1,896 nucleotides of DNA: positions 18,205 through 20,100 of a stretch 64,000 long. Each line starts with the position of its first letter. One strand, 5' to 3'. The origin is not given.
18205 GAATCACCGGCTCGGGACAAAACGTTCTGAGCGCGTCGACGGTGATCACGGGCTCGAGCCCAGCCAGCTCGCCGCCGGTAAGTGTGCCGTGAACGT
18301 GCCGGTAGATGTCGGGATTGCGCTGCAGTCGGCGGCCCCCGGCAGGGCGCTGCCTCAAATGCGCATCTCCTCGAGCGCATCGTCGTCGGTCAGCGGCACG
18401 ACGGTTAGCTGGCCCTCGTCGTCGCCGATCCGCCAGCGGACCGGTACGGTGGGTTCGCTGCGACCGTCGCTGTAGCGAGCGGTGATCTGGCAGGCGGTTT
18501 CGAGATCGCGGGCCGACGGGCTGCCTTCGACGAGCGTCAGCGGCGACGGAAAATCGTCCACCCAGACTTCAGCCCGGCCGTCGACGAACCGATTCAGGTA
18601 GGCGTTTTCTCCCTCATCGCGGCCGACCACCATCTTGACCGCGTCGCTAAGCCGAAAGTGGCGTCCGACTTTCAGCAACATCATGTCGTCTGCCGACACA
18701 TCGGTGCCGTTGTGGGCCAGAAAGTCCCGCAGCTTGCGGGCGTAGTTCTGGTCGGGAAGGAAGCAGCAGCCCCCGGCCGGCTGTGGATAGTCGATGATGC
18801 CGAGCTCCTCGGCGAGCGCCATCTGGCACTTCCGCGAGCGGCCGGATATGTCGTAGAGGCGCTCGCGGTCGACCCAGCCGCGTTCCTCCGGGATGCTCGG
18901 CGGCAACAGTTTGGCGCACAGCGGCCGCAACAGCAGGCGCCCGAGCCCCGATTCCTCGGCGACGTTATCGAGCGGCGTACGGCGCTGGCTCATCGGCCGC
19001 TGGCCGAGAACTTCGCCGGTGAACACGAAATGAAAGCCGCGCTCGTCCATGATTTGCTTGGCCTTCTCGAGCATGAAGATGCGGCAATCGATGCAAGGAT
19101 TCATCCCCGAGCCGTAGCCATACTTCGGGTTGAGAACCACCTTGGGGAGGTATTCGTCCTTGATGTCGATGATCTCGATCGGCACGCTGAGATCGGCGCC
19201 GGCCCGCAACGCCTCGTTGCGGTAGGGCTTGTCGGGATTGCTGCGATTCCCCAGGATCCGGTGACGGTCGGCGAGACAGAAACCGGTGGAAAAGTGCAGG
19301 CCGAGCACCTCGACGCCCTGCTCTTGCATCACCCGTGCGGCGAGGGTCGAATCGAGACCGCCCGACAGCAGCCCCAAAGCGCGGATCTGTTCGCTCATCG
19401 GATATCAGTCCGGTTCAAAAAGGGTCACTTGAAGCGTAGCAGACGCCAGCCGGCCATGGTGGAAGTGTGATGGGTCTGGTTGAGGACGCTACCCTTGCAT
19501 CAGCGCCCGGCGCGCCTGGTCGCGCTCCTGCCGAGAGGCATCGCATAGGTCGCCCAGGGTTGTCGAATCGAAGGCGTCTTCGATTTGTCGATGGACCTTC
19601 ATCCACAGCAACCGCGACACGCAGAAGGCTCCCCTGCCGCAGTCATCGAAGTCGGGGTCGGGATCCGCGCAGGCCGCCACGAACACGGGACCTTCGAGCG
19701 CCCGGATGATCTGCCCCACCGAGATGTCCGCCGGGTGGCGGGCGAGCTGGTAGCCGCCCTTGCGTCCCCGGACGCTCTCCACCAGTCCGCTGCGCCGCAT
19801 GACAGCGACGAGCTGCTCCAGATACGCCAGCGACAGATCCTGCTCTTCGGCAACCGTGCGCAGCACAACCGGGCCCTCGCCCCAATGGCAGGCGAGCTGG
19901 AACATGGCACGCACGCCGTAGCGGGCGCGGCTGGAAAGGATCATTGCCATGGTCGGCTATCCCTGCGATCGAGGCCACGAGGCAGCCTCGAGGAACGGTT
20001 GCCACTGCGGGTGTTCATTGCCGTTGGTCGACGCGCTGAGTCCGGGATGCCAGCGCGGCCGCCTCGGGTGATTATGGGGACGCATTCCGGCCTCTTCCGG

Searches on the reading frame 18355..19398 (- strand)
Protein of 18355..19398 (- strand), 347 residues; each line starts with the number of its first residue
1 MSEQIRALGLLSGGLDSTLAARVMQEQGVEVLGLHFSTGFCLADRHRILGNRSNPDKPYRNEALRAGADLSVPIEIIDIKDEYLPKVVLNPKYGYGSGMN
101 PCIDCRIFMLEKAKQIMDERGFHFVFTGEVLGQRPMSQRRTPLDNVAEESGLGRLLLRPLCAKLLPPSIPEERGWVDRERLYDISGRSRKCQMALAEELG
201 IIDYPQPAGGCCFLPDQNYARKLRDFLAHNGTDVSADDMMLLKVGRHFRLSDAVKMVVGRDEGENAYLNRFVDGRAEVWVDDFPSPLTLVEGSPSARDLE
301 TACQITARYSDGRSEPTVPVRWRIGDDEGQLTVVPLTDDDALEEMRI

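Call 12: search_protein_families(library=pfam, proteins=[window:18355-19398:-])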
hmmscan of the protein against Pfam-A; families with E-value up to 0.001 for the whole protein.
window:18355-19398:- (347 aa): 3 families
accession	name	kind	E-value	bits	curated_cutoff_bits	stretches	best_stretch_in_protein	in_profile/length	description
PF18297.6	NFACT-R_2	-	2.8e-23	82.5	26.9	1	245-341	1-100/104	NFACT protein RNA binding domain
PF03054.22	tRNA_Me_trans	-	4.3e-10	40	20.6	1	10-128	6-125/202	tRNA methyl transferase HUP domain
PF02568.20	ThiI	-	8.3e-07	29.2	20.5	0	5-38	4-37/197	Thiamine biosynthesis protein (ThiI)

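Call 13: find_encoding_contigs(protein=window:18355-19398:-, flank=3000, max_places=6)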
Protein window:18355-19398:- (347 aa): no gene with exactly this product is on record in the collection.
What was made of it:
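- Tried and rejected: Not on record (call 13).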

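Call 35: find_related_loci(query=window:18355-19398:-, collection=metagenome_contigs, flank=1200)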
Query window:18355-19398:- (347 aa) in metagenome_contigs; peptide patterns used: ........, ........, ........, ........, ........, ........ (x = any residue, [..] = any of these).
600 stretches matched a pattern (row limit reached: there are more); 549 encode a relative of the query (tblastn E <= 1e-3); the best 80 are kept; 80 distinct loci.
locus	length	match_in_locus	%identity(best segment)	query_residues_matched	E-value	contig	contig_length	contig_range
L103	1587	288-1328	87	1-347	0e+0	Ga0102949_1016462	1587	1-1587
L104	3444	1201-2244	86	1-347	0e+0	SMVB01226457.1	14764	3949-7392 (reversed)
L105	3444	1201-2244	86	1-347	0e+0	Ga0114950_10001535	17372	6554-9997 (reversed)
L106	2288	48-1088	84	1-347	0e+0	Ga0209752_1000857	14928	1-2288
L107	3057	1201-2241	84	1-347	0e+0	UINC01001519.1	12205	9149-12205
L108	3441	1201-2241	85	1-347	0e+0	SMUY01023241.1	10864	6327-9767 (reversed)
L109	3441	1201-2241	84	1-347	0e+0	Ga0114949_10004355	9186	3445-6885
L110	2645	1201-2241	84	1-347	0e+0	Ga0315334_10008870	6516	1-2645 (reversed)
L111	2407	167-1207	85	1-347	0e+0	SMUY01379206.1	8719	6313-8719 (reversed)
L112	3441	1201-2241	85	1-347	0e+0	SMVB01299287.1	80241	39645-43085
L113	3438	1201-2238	78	1-347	0e+0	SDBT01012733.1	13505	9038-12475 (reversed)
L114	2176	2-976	81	23-347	0e+0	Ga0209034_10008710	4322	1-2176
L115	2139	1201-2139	85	1-313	0e+0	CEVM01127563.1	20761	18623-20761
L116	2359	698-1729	71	4-347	3e-180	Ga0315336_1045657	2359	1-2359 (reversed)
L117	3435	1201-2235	70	3-347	6e-171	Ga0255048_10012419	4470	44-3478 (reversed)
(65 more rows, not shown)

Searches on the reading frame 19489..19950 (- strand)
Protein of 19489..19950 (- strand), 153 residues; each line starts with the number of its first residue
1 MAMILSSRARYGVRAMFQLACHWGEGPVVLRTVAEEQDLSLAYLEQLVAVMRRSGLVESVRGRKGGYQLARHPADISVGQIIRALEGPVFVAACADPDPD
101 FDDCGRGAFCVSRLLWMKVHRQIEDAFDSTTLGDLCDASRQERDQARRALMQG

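Call 12: search_protein_families(library=pfam, proteins=[window:19489-19950:-])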
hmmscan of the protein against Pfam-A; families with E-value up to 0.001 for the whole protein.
window:19489-19950:- (153 aa): 1 family
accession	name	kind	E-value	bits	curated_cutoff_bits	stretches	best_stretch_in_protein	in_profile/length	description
PF02082.26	Rrf2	-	2.3e-37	128.6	30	1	5-137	1-131/132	Iron-dependent Transcriptional regulator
